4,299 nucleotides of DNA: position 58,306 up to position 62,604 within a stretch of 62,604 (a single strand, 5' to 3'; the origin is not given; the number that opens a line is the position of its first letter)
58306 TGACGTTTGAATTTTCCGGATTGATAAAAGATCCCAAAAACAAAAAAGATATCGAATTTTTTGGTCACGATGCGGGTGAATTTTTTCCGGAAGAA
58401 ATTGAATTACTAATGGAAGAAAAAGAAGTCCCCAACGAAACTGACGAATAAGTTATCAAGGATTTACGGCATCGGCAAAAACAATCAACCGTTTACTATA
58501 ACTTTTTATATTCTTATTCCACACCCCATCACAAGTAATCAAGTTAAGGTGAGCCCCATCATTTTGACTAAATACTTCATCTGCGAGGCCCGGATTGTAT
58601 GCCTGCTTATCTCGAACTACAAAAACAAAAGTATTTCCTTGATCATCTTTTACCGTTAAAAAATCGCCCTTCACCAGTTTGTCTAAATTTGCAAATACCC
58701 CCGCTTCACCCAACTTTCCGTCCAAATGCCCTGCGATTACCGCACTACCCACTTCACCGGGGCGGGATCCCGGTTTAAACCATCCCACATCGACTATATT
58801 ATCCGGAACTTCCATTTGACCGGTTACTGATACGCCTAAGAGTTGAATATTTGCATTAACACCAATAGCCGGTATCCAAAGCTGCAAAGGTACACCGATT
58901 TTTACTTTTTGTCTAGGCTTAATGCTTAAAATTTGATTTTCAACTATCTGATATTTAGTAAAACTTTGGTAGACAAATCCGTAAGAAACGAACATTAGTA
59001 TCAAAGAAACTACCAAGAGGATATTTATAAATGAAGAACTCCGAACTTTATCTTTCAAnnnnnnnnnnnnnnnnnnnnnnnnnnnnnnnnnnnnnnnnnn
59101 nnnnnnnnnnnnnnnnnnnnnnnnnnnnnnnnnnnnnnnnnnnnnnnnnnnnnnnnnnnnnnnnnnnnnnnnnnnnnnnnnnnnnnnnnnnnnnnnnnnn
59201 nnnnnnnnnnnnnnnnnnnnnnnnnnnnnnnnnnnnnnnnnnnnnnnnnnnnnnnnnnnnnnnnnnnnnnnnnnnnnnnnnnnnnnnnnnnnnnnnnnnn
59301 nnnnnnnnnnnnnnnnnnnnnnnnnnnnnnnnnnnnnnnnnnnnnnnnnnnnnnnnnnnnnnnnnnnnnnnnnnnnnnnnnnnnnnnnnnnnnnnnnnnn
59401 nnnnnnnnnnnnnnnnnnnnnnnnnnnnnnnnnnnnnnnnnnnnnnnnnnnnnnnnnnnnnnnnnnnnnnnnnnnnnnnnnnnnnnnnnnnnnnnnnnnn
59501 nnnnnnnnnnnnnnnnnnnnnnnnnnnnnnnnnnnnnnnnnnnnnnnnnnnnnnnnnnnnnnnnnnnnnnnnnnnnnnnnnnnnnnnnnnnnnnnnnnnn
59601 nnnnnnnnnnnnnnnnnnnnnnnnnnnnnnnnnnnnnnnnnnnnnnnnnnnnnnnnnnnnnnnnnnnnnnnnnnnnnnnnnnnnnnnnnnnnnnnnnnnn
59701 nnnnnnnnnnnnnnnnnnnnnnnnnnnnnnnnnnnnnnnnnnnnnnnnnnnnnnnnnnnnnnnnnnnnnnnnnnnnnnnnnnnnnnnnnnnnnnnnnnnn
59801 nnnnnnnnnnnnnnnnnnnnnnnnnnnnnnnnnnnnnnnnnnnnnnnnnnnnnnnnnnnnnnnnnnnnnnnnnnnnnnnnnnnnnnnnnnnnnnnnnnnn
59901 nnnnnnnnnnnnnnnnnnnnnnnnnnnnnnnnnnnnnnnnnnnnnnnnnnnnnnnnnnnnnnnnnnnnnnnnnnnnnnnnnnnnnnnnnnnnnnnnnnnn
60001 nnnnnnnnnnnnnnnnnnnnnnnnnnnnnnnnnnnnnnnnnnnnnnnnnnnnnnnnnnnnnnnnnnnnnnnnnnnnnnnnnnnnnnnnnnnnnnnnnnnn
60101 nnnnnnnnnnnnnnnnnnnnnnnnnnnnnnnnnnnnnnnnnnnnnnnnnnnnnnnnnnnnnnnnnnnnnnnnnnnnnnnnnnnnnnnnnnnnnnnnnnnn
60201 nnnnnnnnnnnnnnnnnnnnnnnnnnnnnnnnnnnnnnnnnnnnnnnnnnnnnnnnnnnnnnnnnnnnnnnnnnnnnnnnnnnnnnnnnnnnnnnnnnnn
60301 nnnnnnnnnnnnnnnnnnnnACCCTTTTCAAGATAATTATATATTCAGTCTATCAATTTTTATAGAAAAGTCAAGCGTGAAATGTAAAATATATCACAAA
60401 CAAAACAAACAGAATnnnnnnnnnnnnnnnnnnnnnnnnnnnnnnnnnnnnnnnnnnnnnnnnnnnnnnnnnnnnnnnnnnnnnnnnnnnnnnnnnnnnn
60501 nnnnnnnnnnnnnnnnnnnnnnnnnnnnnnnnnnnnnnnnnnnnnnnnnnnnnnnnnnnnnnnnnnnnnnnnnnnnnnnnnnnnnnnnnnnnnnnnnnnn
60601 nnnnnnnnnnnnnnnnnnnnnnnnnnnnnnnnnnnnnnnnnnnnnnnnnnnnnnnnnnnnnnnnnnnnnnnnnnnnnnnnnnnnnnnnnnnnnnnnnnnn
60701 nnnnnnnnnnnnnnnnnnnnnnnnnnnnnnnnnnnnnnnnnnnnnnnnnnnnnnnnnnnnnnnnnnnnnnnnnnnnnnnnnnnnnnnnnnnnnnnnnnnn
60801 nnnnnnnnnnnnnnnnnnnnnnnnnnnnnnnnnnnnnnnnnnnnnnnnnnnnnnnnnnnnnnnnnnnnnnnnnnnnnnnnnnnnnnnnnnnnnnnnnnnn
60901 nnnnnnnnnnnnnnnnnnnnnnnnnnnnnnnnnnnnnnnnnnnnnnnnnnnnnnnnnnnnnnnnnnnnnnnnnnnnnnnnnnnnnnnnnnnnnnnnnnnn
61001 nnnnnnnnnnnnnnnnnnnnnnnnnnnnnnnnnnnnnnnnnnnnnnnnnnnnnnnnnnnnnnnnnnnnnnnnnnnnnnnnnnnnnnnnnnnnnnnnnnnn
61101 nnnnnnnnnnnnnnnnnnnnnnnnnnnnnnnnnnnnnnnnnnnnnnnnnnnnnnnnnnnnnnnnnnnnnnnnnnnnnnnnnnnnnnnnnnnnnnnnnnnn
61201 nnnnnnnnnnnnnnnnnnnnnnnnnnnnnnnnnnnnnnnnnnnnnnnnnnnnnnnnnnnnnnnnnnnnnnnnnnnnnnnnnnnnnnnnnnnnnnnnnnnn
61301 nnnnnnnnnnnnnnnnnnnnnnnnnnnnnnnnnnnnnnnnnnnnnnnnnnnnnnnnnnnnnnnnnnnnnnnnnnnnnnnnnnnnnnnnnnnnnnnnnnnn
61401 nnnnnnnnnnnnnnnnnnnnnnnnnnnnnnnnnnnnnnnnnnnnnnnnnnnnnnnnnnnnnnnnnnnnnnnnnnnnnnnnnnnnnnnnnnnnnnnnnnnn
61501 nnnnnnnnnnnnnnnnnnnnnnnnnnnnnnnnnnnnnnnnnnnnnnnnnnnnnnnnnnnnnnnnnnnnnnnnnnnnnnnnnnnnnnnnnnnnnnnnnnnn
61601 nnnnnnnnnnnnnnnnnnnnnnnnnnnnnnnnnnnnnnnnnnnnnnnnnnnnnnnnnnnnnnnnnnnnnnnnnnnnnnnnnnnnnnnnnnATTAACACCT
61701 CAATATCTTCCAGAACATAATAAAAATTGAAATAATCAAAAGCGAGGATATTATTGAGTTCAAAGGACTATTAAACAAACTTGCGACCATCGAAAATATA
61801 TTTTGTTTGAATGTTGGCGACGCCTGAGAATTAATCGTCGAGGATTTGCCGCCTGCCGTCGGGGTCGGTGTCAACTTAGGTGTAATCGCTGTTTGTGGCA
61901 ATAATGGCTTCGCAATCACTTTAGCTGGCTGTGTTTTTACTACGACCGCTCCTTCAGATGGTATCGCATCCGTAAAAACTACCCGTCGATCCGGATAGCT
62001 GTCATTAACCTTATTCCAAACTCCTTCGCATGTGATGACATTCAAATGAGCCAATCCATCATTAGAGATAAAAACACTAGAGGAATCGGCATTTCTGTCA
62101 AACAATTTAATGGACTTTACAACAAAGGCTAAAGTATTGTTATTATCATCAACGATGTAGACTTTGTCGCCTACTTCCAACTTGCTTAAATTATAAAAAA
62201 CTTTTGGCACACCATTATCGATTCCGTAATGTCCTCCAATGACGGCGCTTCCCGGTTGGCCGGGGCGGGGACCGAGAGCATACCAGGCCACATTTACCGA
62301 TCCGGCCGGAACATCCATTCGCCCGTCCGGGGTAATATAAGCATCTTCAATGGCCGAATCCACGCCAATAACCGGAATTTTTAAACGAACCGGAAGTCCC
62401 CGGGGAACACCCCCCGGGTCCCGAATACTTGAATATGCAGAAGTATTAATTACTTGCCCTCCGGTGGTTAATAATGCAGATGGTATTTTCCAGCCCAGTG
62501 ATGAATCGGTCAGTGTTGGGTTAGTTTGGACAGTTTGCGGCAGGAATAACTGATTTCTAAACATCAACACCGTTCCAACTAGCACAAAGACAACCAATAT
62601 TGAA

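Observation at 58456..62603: Sortase F / ice-binding protein / ice-binding protein / sortase F cluster: sortase-anchored DUF3494 adhesins in a CPR organism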

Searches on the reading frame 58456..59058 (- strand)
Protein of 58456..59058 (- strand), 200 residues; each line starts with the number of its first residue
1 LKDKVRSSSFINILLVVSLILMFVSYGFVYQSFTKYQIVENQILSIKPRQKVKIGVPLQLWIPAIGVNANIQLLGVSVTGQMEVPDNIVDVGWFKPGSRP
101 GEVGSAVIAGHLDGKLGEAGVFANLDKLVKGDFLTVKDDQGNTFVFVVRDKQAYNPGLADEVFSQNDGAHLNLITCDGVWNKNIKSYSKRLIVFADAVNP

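Call 3: search_protein_families(library=pfam, proteins=[window:58456-59058:-], max_evalue=0.01)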
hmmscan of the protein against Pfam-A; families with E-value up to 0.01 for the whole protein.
window:58456-59058:- (200 aa): 1 family
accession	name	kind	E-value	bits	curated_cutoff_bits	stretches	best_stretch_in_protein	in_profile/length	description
PF04203.18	Sortase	-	1.1e-22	80.6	26.6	1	61-197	2-124/125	Sortase domain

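Call 4: search_protein_families(library=ncbifam, proteins=[window:58456-59058:-], max_evalue=0.01)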
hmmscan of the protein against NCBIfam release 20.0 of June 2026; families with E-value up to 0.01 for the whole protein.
window:58456-59058:- (200 aa): 7 families
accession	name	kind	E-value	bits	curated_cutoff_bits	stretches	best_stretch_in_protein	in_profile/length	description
NF033748.1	class_F_sortase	subfamily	2.1e-33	115.1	166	1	51-197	5-154/155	class F sortase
NF033747.1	class_E_sortase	subfamily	7.1e-08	32.5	160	1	59-197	73-205/211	class E sortase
TIGR01076.1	sortase_fam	subfamily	8.6e-08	32.1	39.35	1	99-194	35-124/136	sortase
TIGR03784.1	marine_sortase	equivalog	1.3e-06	28.1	158.25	1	92-177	79-157/174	class GN sortase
NF033745.1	class_C_sortase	subfamily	5.4e-06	26.3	160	1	104-181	135-209/220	class C sortase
NF033746.1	class_D_sortase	subfamily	3.2e-05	23.8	165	1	91-196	37-132/135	class D sortase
NF058671.1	sortase_SrtD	exception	3.7e-05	23.5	140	1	90-176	90-168/187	class D sortase, LPxTATN-specific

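Call 37: search_solved_structures(query=window:58456-59058:-, max_evalue=0.01, show_alignments=2)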
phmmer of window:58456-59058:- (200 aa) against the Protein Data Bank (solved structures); distinct sequences matched with E-value up to 0.01: 10.
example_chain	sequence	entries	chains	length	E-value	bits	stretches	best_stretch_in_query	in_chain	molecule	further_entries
4d70_A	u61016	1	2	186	0.00046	23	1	82-177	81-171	SORTASE FAMILY PROTEIN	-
9m5j_B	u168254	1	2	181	0.0026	20.5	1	92-160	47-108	Peptidase C60, sortase A and B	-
9m5i_B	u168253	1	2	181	0.003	20.4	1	94-160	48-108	Peptidase C60, sortase A and B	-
9iv0_A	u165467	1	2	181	0.003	20.3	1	94-160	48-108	Peptidase C60, sortase A and B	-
9m4u_B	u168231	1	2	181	0.0031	20.3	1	94-160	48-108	Peptidase C60, sortase A and B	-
9iok_A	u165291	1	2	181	0.0032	20.3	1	94-160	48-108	Peptidase C60, sortase A and B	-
9m2n_A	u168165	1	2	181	0.0071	19.1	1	92-157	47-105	Peptidase C60, sortase A and B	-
9m2g_A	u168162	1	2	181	0.0081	18.9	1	94-157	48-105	Peptidase C60, sortase A and B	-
9m6n_B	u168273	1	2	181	0.0084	18.9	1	94-157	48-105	Peptidase C60, sortase A and B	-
9j0t_A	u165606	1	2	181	0.0085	18.9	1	94-157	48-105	Peptidase C60, sortase A and B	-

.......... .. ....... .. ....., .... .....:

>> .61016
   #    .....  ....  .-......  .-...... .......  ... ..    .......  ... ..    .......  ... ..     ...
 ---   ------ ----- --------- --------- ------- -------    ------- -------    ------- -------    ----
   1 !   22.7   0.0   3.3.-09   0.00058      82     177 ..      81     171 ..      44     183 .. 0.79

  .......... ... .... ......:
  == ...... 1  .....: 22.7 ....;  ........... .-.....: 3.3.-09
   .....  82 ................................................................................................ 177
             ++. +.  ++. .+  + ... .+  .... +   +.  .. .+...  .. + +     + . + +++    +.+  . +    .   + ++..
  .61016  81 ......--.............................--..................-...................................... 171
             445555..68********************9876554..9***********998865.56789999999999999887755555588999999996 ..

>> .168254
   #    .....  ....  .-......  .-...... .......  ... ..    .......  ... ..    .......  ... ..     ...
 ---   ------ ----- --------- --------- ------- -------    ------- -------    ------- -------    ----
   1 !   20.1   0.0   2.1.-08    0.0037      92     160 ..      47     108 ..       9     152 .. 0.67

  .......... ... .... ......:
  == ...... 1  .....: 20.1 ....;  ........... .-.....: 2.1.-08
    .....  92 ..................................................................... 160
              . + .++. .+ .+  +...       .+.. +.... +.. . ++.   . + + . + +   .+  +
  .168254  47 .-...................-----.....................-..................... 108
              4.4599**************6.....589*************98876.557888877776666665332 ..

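Call 43: find_homologous_proteins(query=window:58456-59058:-, max_evalue=0.00001)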
Query window:58456-59058:- (200 aa): 1078 proteins with E <= 0.00001 among 1242 candidates; the best 120 are listed.
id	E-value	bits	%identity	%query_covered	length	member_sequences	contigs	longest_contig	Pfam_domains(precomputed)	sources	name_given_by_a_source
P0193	1.2e-117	408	99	93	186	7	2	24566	PF04203.19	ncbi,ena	-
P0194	2.8e-96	339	78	100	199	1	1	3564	PF04203.19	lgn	-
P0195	1.5e-61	225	63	92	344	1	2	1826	PF04203.19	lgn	-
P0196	4.7e-60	220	57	90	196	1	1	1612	PF04203.19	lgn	-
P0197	6.5e-60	220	58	86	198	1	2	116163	PF04203.19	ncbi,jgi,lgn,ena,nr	ncbi:MAG TPA: class F sortase [Candidatus Sulfotelmatobacter sp.]|jgi:sortase A|nr:class F sortase [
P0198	2.3e-59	218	58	93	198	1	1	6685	PF04203.19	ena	-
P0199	6.1e-59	217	56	98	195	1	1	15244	PF04203.19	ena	-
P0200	6.3e-59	217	56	98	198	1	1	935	PF04203.19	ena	-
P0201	7.7e-59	217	60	86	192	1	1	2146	PF04203.19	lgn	-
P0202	9.6e-59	216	58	83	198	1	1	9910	PF04203.19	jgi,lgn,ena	-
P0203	1.7e-58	215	57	98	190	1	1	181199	PF04203.19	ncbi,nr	ncbi:MAG: class F sortase [bacterium]|nr:class F sortase [bacterium]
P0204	1.9e-58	215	55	98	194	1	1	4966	PF04203.19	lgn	-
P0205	2.0e-58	215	58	89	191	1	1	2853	PF04203.19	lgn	-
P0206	2.0e-58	215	60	84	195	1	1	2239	PF04203.19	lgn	-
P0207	2.4e-58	215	61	87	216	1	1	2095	PF04203.19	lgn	-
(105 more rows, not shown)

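Call 46: search_protein_families(library=ncbifam, alignment_id=A2, max_evalue=0.00001)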
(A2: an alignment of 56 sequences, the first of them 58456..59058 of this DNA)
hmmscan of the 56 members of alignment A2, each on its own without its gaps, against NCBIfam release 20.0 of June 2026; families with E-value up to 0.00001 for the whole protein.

A. member 1, window:58456-59058:- (200 aa): 5 families
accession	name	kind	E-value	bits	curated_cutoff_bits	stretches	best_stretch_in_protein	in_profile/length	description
NF033748.1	class_F_sortase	subfamily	2.1e-33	115.1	166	1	51-197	5-154/155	class F sortase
NF033747.1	class_E_sortase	subfamily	7.1e-08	32.5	160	1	59-197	73-205/211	class E sortase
TIGR01076.1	sortase_fam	subfamily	8.6e-08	32.1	39.35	1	99-194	35-124/136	sortase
TIGR03784.1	marine_sortase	equivalog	1.3e-06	28.1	158.25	1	92-177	79-157/174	class GN sortase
NF033745.1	class_C_sortase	subfamily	5.4e-06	26.3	160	0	104-181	135-209/220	class C sortase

B. families by the number of members that match (of 56 scanned): 7 families
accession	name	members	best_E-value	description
NF033748.1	class_F_sortase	56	3.6e-58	class F sortase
TIGR01076.1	sortase_fam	33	1.5e-11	sortase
NF033747.1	class_E_sortase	28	2.5e-12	class E sortase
NF033745.1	class_C_sortase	27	2e-10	class C sortase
TIGR03784.1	marine_sortase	18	4.8e-08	class GN sortase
NF058671.1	sortase_SrtD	8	2.3e-09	class D sortase, LPxTATN-specific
NF033746.1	class_D_sortase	7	7.7e-09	class D sortase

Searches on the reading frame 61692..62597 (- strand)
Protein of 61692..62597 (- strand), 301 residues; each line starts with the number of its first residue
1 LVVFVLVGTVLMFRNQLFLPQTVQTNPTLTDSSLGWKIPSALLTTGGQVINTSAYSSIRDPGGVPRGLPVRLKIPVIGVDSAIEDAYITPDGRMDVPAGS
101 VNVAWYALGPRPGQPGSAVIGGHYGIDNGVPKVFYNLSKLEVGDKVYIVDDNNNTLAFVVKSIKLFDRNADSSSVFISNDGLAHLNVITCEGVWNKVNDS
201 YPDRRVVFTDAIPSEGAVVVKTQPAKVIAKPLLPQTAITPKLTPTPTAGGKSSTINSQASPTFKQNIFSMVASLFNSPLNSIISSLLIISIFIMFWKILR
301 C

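Call 3: search_protein_families(library=pfam, proteins=[window:61692-62597:-], max_evalue=0.01)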
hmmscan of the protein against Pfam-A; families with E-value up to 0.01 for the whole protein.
window:61692-62597:- (301 aa): 1 family
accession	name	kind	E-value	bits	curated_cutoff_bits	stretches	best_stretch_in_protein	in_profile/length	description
PF04203.18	Sortase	-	1.8e-17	63.7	26.6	1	72-209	1-122/125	Sortase domain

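Call 4: search_protein_families(library=ncbifam, proteins=[window:61692-62597:-], max_evalue=0.01)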
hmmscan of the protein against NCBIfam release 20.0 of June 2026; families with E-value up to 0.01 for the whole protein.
window:61692-62597:- (301 aa): 5 families
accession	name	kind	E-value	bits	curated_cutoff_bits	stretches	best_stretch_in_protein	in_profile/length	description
NF033748.1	class_F_sortase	subfamily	8e-31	106.8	166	1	64-210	6-153/155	class F sortase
TIGR01076.1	sortase_fam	subfamily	2.2e-06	27.5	39.35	1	110-194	36-115/136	sortase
NF033745.1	class_C_sortase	subfamily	4.8e-05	23.2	160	1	113-191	132-205/220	class C sortase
NF033746.1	class_D_sortase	subfamily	0.0032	17.3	165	1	105-191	39-115/135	class D sortase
NF058671.1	sortase_SrtD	exception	0.0032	17.1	140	1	109-190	97-168/187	class D sortase, LPxTATN-specific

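Call 84: search_solved_structures(query=A3, max_evalue=0.001)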
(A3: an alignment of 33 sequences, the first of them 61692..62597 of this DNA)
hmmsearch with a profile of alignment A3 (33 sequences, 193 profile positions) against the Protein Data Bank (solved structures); distinct sequences matched with E-value up to 0.001: 29.
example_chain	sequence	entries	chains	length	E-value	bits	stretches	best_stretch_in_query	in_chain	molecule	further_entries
4d70_A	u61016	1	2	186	2.2e-09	40.3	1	36-171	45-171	SORTASE FAMILY PROTEIN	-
24rr_A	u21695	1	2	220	9.7e-08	34.9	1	89-171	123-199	Ebp pilus assembly class C sortase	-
8t28_A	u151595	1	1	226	3e-07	33.3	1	95-171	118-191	Class C sortase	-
4g1j_A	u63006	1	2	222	5.3e-06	29.3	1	95-171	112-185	Sortase family protein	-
3rbi_A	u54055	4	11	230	5.7e-06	29.1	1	95-171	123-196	Sortase family protein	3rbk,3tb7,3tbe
2w1j_A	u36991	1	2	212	6.7e-06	28.9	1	95-171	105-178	PUTATIVE SORTASE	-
3o0p_A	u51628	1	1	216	1e-05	28.3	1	95-172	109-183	Sortase family protein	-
9iv0_A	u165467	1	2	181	3.1e-05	26.8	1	92-190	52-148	Peptidase C60, sortase A and B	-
9m5i_B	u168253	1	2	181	3.1e-05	26.8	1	92-190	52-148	Peptidase C60, sortase A and B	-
9iok_A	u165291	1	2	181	3.2e-05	26.7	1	92-190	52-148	Peptidase C60, sortase A and B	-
9m4u_B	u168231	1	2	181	3.2e-05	26.7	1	92-190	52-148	Peptidase C60, sortase A and B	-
9m5j_B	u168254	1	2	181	3.2e-05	26.7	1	92-190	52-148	Peptidase C60, sortase A and B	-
2kw8_A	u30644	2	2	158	3.7e-05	26.5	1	97-179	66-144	LPXTG-site transpeptidase family protein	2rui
2wts_A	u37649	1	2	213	6.9e-05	25.6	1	96-171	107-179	PUTATIVE SORTASE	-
6ixz_A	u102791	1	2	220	7.9e-05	25.4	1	93-170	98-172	Sortase family protein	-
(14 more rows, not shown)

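Call 85: predict_structure(alignment_id=A3)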
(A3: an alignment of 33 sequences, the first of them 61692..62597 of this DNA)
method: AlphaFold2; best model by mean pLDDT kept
length: 301 residues; sequences in the alignment: 33
mean_pLDDT: 65.0   pTM: 0.51
mean pLDDT of the five models: 65.0, 64.6, 63.5, 63.2, 61.4
residues with pLDDT >= 90: 41; 70-90: 98; 50-70: 68; < 50: 94
segments of 3 or more residues with pLDDT < 50: 19-52, 110-116, 177-179, 216-225, 231-264
pLDDT, mean of each block of 10 residues (from residue 1): 82 67 38 37 36 55 77 95 80 73 71 54 82 89 94 91 73 53 77 52 76 59 47 42 36 33 48 61 86 86 66
secondary structure, 60 per line:
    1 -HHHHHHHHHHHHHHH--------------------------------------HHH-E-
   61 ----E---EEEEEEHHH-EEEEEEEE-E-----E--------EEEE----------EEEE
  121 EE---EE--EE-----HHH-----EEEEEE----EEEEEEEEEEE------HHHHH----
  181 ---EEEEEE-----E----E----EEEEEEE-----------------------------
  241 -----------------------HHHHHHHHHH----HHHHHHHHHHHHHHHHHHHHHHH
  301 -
elements in order: H2-16 E69-74 E79-86 E103-106 E117-122 E145-150 E155-165 H172-176 E184-189 E205-211 H264-273 H278-300

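Call 87: fold_search(model_id=the predicted structure, library=pdb)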
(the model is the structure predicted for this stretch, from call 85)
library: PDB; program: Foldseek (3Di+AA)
matches with E <= 10: 318; with E <= 0.001: 112
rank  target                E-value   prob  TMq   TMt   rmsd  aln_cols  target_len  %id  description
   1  8t28                  2.1e-08  1.00  0.32  0.50   6.9       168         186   20  The crystal structure of SrtC2 sortase from Actinomyces oris (released 2024-04-17)
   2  6bwe_B                2.2e-08  1.00  0.34  0.53   6.6       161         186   19  Sortase A from Corynebacterium diphtheriae, lid mutant (released 2017-12-27)
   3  5k9a                  2.7e-08  1.00  0.33  0.45   6.6       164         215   20  Sortase A from Corynebacterium diphtheriae (released 2016-06-15)
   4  2xwg_E                4.3e-08  1.00  0.36  0.58   4.9       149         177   24  Crystal structure of sortase C-1 from Actinomyces oris (formerly Actinomyces naeslundii) (released 2011-02-23)
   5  3tbe_D                4.8e-08  1.00  0.34  0.52   4.9       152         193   22  The crystal structure of the complex of Streptococcus agalactiae sortase C1 and MTSET (released 2011-10-26)
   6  2xwg_B                4.8e-08  1.00  0.35  0.55   5.0       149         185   24  Crystal structure of sortase C-1 from Actinomyces oris (formerly Actinomyces naeslundii) (released 2011-02-23)
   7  7d6t_A                5.1e-08  1.00  0.33  0.51   7.6       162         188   19  X-ray structure of Clostridium perfringens sortase C with the C-terminal cell wall sorting motif. (released 2021-06-02)
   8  9iv0_A                5.1e-08  1.00  0.33  0.56   6.0       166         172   23  Crystal Structure of Sortase E mutant Y128F from Thermobifida fusca (released 2025-07-23)
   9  9m5i_A                5.1e-08  1.00  0.31  0.54   5.8       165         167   21  Crystal Structure of the double mutant (P94A and Y128F) of Sortase E from Thermobifida fusca (released 2026-03-11)
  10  2xwg_C                5.8e-08  1.00  0.36  0.58   4.4       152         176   22  Crystal structure of sortase C-1 from Actinomyces oris (formerly Actinomyces naeslundii) (released 2011-02-23)
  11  4d70_A                6.5e-08  1.00  0.32  0.57   6.3       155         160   22  Structural, biophysical and biochemical analyses of a Clostridium perfringens Sortase D5 transpeptidase (released 2015-07-15)
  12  2xwg_D                6.9e-08  1.00  0.36  0.57   4.8       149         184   23  Crystal structure of sortase C-1 from Actinomyces oris (formerly Actinomyces naeslundii) (released 2011-02-23)
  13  3tbe_C                7.3e-08  1.00  0.34  0.52   5.1       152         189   23  The crystal structure of the complex of Streptococcus agalactiae sortase C1 and MTSET (released 2011-10-26)
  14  9m4u_A                7.3e-08  1.00  0.33  0.56   6.0       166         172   23  Crystal Structure of Sortase E mutant P94A from Thermobifida fusca (released 2026-03-04)
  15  4g1h                  8.2e-08  1.00  0.34  0.56   5.1       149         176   26  Group B Streptococcus Pilus Island 1 Sortase C2 (released 2012-12-05)
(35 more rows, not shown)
